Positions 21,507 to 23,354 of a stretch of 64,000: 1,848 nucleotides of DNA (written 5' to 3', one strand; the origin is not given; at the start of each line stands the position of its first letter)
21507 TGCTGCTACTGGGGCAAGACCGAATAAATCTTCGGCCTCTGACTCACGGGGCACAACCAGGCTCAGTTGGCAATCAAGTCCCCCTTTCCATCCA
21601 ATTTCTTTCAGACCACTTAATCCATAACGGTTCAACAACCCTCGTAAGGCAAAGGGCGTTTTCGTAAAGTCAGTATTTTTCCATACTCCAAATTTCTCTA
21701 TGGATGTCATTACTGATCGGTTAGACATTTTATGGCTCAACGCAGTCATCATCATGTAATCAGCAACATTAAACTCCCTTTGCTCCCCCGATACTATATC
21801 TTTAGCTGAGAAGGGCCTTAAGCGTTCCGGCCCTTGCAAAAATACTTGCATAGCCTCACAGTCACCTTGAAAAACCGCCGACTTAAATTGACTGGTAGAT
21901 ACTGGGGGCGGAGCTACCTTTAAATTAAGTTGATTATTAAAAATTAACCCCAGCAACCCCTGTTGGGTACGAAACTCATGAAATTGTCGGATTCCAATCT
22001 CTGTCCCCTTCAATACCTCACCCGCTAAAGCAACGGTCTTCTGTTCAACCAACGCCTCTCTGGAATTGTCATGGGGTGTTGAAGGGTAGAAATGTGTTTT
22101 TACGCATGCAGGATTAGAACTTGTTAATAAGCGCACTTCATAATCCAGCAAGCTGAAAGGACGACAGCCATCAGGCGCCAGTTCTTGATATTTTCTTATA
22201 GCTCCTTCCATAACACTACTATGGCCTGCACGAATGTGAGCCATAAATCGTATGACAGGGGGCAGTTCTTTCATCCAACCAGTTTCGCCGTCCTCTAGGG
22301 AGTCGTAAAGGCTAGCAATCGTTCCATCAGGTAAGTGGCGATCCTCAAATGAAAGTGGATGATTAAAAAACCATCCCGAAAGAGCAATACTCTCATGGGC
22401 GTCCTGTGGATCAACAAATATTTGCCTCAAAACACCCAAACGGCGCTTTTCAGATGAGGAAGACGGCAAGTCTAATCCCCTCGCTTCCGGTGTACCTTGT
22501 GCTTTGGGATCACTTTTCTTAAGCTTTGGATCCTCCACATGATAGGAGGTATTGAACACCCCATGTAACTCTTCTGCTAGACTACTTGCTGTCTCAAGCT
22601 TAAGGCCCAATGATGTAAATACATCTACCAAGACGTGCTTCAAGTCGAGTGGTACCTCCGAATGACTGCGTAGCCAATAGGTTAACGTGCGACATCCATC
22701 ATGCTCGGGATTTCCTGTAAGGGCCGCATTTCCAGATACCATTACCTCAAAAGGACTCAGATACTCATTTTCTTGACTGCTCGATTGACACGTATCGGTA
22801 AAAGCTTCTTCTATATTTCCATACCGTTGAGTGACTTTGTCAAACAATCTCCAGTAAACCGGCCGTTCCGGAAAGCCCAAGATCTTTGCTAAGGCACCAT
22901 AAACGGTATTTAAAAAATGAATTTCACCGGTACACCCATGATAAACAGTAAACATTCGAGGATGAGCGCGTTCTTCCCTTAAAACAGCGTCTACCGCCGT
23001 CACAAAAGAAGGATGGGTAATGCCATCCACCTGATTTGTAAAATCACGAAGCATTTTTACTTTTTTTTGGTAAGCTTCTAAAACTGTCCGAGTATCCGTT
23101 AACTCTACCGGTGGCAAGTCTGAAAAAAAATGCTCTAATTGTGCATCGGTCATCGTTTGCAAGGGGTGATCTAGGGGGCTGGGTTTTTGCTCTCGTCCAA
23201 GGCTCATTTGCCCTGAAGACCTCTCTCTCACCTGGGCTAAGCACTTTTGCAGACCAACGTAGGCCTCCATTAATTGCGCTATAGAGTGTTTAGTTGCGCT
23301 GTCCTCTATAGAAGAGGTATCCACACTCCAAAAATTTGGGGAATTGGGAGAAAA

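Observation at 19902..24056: A 1384-aa orphan giant protein abutting tRNA-Gln across an AT-rich palindromic spacer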

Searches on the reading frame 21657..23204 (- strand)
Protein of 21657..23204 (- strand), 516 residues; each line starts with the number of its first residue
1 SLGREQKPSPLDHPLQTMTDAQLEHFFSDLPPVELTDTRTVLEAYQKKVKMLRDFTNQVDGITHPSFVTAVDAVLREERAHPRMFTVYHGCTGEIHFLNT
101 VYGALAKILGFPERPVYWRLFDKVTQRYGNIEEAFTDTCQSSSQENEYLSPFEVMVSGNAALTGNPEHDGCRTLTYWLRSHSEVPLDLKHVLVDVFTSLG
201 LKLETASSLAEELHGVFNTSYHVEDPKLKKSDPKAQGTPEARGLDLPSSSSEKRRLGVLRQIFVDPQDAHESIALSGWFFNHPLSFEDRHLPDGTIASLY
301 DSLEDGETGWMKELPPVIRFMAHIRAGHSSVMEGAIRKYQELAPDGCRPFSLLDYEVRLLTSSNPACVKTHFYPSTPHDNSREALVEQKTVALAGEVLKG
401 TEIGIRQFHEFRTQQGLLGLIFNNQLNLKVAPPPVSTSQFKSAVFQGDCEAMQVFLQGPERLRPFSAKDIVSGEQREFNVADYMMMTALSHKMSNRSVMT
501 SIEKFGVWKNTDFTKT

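Call 41: predict_structure(alignment_id=A2)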
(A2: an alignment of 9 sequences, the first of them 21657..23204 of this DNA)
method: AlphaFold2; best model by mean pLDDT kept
length: 516 residues; sequences in the alignment: 9
mean_pLDDT: 58.5   pTM: 0.50
mean pLDDT of the five models: 58.5, 54.8, 54.8, 52.0, 50.2
residues with pLDDT >= 90: 22; 70-90: 170; 50-70: 132; < 50: 192
segments of 3 or more residues with pLDDT < 50: 1-19, 55-63, 113-185, 230-251, 271-284, 344-363, 403-433
pLDDT, mean of each block of 10 residues (from residue 1): 28 35 69 72 68 51 60 70 63 71 74 42 29 24 26 30 28 26 50 69 87 91 67 36 28 68 63 40 59 81 74 69 53 67 47 41 60 81 91 81 43 37 34 67 73 77 81 82 83 70 73 54
secondary structure, 60 per line:
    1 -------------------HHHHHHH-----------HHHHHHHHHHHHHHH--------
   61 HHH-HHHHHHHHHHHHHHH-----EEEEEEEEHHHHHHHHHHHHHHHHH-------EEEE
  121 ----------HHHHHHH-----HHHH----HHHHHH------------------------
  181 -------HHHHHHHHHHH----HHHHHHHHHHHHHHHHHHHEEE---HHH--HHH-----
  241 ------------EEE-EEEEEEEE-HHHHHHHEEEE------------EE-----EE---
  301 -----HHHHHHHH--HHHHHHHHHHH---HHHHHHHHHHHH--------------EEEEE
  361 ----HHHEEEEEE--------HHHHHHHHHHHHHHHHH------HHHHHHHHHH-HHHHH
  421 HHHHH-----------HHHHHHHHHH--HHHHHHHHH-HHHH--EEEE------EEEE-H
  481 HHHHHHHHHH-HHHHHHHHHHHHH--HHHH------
elements in order: H20-26 H38-52 H65-79 E85-92 H93-109 E117-120 H131-137 H143-146 H151-156 H188-198 H203-221 E222-224 E253-255 E257-264 H266-272 E273-276 H306-313 H316-326 H330-341 E356-360 E368-373 H382-398 H405-414 H416-425 H437-446 H449-457 H459-462 E465-468 E475-478 H480-490 H492-504 H507-510

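Call 42: search_protein_representatives(alignment_id=A2)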
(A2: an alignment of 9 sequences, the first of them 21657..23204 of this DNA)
Query: 9 sequences, 514 profile positions. Proteins with E-value up to 0.001 (for the whole library): 69; up to 1e-10: 10; up to 1e-30: 7. The best 69 are listed.
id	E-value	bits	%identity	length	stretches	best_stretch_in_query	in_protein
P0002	1.8e-268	907.8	-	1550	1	1-514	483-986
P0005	2.9e-263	890.6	-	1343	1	2-514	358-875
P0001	1.1e-249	845.8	-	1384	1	5-514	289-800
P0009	2.0e-146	505.2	-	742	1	2-292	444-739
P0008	2.1e-143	495.2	-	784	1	5-342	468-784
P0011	1.6e-116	406.5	-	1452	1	17-513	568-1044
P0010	6.3e-116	404.5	-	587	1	5-251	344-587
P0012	5.8e-15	71.4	-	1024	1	64-223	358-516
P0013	2.8e-11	59.2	-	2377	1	9-212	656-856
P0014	8.1e-11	57.7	-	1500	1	69-218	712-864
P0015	5.0e-10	55.1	-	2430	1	54-214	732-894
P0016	7.4e-10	54.6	-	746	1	9-222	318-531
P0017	9.9e-10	54.1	-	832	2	66-223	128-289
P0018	1.3e-09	53.7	-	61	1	446-499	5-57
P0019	1.7e-09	53.4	-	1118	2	69-218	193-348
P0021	2.5e-09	52.8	-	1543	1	67-218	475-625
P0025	5.1e-08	48.5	-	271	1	66-229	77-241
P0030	3.9e-07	45.6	-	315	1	61-220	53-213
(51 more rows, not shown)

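Call 43: search_protein_families(library=pfam, proteins=[P0012, P0013, P0014, P0016, P0017, P0019, P0025, P0030, P0021], max_evalue=0.01)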
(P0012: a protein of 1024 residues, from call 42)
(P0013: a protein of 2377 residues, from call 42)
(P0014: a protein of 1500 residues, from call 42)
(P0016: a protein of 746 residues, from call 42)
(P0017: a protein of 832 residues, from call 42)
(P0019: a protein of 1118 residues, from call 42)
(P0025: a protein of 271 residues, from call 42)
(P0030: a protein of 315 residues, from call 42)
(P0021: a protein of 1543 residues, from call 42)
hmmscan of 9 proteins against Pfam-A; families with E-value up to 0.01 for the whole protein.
P0012 (1024 aa): 1 family
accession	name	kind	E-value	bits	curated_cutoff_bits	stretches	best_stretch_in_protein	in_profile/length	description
PF21199.3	LAMININ_IV_B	-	0.0049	16.8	27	0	770-805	38-73/210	Laminin IV type B domain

P0013 (2377 aa): 2 families
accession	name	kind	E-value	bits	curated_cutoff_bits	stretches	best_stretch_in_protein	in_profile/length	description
PF00293.34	NUDIX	-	5.9e-08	33.2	21.1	1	415-529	7-121/134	NUDIX domain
PF11019.14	DUF2608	-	0.00023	21.1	22.6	1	13-123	81-203/244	Protein of unknown function (DUF2608)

P0014 (1500 aa): 10 families
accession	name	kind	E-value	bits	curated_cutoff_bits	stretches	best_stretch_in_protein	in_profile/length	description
PF12796.13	Ank_2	-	2.1e-70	233.8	27.3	6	1263-1356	1-88/90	Ankyrin repeats (3 copies)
PF00023.36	Ank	-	2.3e-62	203.8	21.1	8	1258-1291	1-32/33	Ankyrin repeat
PF13637.12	Ank_4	-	6e-54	179.3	22.7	6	1366-1414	2-50/50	Ankyrin repeats (many copies)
PF13857.12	Ank_5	-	3.2e-51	171.2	27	7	1182-1224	7-48/56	Ankyrin repeats (many copies)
PF13606.12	Ank_3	-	3e-46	149.8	22.3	4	1190-1220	1-30/30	Ankyrin repeat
PF24521.3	Ank_KRIT1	-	2.5e-16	60.2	80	4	1327-1439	18-129/149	KRIT1 ankyrin-repeats domain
PF23745.1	ANK_LRRK2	-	3.3e-11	43.6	27.5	2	1367-1459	37-122/130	LRRK2 ANK repeat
PF00293.34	NUDIX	-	8.2e-10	39.3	21.1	1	423-541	5-119/134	NUDIX domain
PF11019.14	DUF2608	-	1.8e-05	24.8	22.6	1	45-157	77-202/244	Protein of unknown function (DUF2608)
PF03767.20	Acid_phosphat_B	-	0.00014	21.9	27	0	57-99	127-169/230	HAD superfamily, subfamily IIIB (Acid phosphatase)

P0016 (746 aa): 1 family
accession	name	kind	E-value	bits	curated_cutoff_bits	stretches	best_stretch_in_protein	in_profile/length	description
PF12252.14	SidE_PDE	-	7.3e-07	29.3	25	1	40-120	29-116/226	SidE phosphodiesterase (PDE) domain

P0017 (832 aa): 1 family
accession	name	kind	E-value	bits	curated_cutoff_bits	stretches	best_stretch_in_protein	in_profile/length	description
PF03448.22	MgtE_N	-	0.0015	19.4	25.9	0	547-601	14-71/102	MgtE intracellular N domain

P0019 (1118 aa): 7 families
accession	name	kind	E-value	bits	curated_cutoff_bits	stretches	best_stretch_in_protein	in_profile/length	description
PF12796.13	Ank_2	-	5.9e-63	209.9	27.3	7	632-723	1-89/90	Ankyrin repeats (3 copies)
PF00023.36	Ank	-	1e-58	192.3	21.1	7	962-990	4-32/33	Ankyrin repeat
PF13637.12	Ank_4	-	3.7e-44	148.2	22.7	5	634-680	3-50/50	Ankyrin repeats (many copies)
PF13606.12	Ank_3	-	1e-37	123.7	22.3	2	1060-1086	3-29/30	Ankyrin repeat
PF13857.12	Ank_5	-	1.3e-26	92.8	27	2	1047-1099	1-56/56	Ankyrin repeats (many copies)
PF23745.1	ANK_LRRK2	-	5.7e-14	52.5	27.5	0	1063-1117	35-89/130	LRRK2 ANK repeat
PF24521.3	Ank_KRIT1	-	1.3e-10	41.6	80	1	634-716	24-107/149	KRIT1 ankyrin-repeats domain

P0025 (271 aa): 0 families

P0030 (315 aa): 0 families

P0021 (1543 aa): 1 family
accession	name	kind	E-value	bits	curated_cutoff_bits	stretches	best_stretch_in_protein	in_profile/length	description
PF00293.34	NUDIX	-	1.6e-09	38.3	21.1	1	40-188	4-127/134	NUDIX domain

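Call 54: search_protein_families(library=pfam, alignment_id=A4, max_evalue=0.001)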
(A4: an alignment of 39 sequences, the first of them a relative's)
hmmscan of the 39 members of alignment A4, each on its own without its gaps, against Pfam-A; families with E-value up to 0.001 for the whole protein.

A. member 1, P0011 (1452 aa): 1 family
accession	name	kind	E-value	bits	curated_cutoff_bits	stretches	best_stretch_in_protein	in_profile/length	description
PF00293.34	NUDIX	-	1.1e-09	38.9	21.1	1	255-382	12-122/134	NUDIX domain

B. families by the number of members that match (of 39 scanned): 23 families
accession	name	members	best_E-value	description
PF00293.34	NUDIX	24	1.6e-11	NUDIX domain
PF11019.14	DUF2608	10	1.5e-13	Protein of unknown function (DUF2608)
PF12796.13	Ank_2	5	4.3e-135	Ankyrin repeats (3 copies)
PF13637.12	Ank_4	5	3.3e-67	Ankyrin repeats (many copies)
PF00023.36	Ank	4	1.4e-87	Ankyrin repeat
PF13606.12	Ank_3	4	2.6e-76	Ankyrin repeat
PF13857.12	Ank_5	4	1.9e-55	Ankyrin repeats (many copies)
PF24521.3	Ank_KRIT1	4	2.8e-21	KRIT1 ankyrin-repeats domain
PF23745.1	ANK_LRRK2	3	1.7e-12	LRRK2 ANK repeat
PF03767.20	Acid_phosphat_B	3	1.8e-05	HAD superfamily, subfamily IIIB (Acid phosphatase)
PF00326.27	Peptidase_S9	2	9.2e-23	Prolyl oligopeptidase family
PF02230.22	Abhydrolase_2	2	4.3e-07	Phospholipase/Carboxylesterase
PF00561.26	Abhydrolase_1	1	6.6e-10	alpha/beta hydrolase fold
PF20434.5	BD-FAE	1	4e-08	BD-FAE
PF07859.19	Abhydrolase_3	1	2.8e-07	alpha/beta hydrolase fold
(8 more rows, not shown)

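Call 69: fold_search(model_id=the predicted structure, library=pdb)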
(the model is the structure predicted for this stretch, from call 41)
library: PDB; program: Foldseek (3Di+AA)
matches with E <= 10: 28; with E <= 0.001: 0
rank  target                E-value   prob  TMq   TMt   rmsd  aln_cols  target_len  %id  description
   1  8dug_A                1.9e+00  0.05  0.10  0.19  20.8       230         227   16  Estrogen Receptor Alpha Ligand Binding Domain in Complex with (6'-hydroxy-1'-(4-(2-((<i>S</i>)-3-methylpyrrolidin-1-yl (released 2022-11-09)
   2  1hy1_D                2.4e+00  0.02  0.09  0.10  26.4       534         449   11  CRYSTAL STRUCTURE OF WILD TYPE DUCK DELTA 2 CRYSTALLIN (EYE LENS PROTEIN) (released 2001-04-21)
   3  9ze4_M                3.2e+00  0.02  0.04  0.05  17.8        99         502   10  Asymmetric Tail Gating Complex of Pseudomonas Phage DEV (released 2026-01-21)
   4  1k7w_A                4.1e+00  0.01  0.08  0.09  24.7       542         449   10  Crystal Structure of S283A Duck Delta 2 Crystallin Mutant (released 2002-03-06)
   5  7v93_A                4.6e+00  0.01  0.10  0.06  30.1       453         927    9  Cryo-EM structure of the Cas12c2-sgRNA binary complex (released 2022-04-13)
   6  1tjv_C                5.0e+00  0.01  0.09  0.10  26.5       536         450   10  Crystal Structure of T161D Duck Delta 2 Crystallin Mutant (released 2004-09-07)
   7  7ujm_A                5.3e+00  0.03  0.11  0.20  20.1       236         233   15  Estrogen Receptor Alpha Ligand Binding Domain in Complex with a Methylated Lasofoxifene Derivative That Increases Rece (released 2022-06-15)
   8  1tjw_C                5.6e+00  0.01  0.09  0.10  24.5       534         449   10  Crystal Structure of T161D Duck Delta 2 Crystallin Mutant with bound argininosuccinate (released 2004-09-07)
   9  1i0a_C                5.9e+00  0.01  0.09  0.10  24.6       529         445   11  CRYSTAL STRUCTURE OF WILD TYPE TURKEY DELTA 1 CRYSTALLIN (EYE LENS PROTEIN) (released 2001-04-21)
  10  8hki_B                6.1e+00  0.03  0.10  0.17  16.6       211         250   11  Human TRiC open state (released 2023-12-13)
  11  3aq1                  6.1e+00  0.01  0.09  0.11  25.5       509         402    8  Open state monomer of a group II chaperonin from methanococcoides burtonii (released 2011-09-14)
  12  3on4_B                6.5e+00  0.03  0.11  0.23  15.4       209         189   14  Crystal structure of TetR transcriptional regulator from Legionella pneumophila (released 2010-09-22)
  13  3on4_C                6.8e+00  0.04  0.11  0.24  17.4       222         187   10  Crystal structure of TetR transcriptional regulator from Legionella pneumophila (released 2010-09-22)
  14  3on4_A                7.1e+00  0.04  0.10  0.22  16.9       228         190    8  Crystal structure of TetR transcriptional regulator from Legionella pneumophila (released 2010-09-22)
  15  1hy1_B                7.1e+00  0.01  0.09  0.10  23.8       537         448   10  CRYSTAL STRUCTURE OF WILD TYPE DUCK DELTA 2 CRYSTALLIN (EYE LENS PROTEIN) (released 2001-04-21)
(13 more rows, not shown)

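Call 85: find_encoding_contigs(protein=P0025, flank=8000, max_places=1)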
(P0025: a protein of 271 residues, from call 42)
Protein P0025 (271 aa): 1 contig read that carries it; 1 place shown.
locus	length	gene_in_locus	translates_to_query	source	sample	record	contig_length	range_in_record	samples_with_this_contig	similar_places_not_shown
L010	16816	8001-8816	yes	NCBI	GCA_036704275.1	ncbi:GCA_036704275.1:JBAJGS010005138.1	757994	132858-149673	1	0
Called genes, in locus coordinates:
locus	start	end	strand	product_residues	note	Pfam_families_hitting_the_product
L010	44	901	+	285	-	PF00575:S1 (weak), PF10150:RNase_E_G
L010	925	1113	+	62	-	PF10150:RNase_E_G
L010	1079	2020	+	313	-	PF10150:RNase_E_G, PF20833:RNase_E_G_Thio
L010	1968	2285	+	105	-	-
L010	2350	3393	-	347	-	PF28175:T4SS_LegC2C7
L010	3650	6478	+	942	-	PF18339:Tudor_1_RapA, PF18337:Tudor_RapA, PF00176:SNF2-rel_dom, PF04851:ResIII, PF00270:DEAD, PF00271:Helicase_C, PF12137:RapA_C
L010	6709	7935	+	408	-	-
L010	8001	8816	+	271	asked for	-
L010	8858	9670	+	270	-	-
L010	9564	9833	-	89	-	-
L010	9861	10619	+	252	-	-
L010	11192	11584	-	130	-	PF25212:HVO_A0114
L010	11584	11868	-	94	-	PF20126:TumE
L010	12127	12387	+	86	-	PF00239:Resolvase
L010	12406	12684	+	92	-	PF00239:Resolvase, PF02796:HTH_7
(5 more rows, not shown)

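Call 86: find_encoding_contigs(protein=P0012, flank=8000, max_places=1)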
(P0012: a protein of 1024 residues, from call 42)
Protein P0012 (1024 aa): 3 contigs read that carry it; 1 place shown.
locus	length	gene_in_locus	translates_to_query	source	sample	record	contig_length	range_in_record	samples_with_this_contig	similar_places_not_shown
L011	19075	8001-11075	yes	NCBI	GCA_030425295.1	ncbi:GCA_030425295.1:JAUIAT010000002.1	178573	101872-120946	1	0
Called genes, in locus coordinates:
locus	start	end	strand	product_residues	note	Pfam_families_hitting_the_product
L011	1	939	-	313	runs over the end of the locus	PF01636:APH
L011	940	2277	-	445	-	PF01554:MatE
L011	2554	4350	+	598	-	PF21663:WipA_Phos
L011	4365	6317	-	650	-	PF00496:SBP_bac_5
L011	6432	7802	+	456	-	PF00171:Aldedh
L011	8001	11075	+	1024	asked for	-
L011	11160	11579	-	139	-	-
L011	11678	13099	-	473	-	PF07514:TraI_2 (weak), PF07515:TraI_2_C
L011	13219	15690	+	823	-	PF00133:tRNA-synt_1, PF01921:tRNA-synt_1f (faint), PF01406:tRNA-synt_1e (faint), PF09334:tRNA-synt_1g, PF13603:tRNA-synt_1_2, PF00133:tRNA-synt_1, PF09334:tRNA-synt_1g, PF08264:Anticodon_1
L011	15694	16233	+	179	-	PF04390:LptE (weak)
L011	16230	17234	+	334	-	PF06144:DNA_pol3_delta, PF14840:DNA_pol3_delt_C, PF21694:DNA_pol3_delta_C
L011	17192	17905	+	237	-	PF01467:CTP_transf_like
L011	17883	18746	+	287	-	PF13576:Pentapeptide_3 (faint), PF13599:Pentapeptide_4 (weak), PF00805:Pentapeptide, PF13599:Pentapeptide_4 (weak)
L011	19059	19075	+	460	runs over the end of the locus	PF07690:MFS_1, PF00854:PTR2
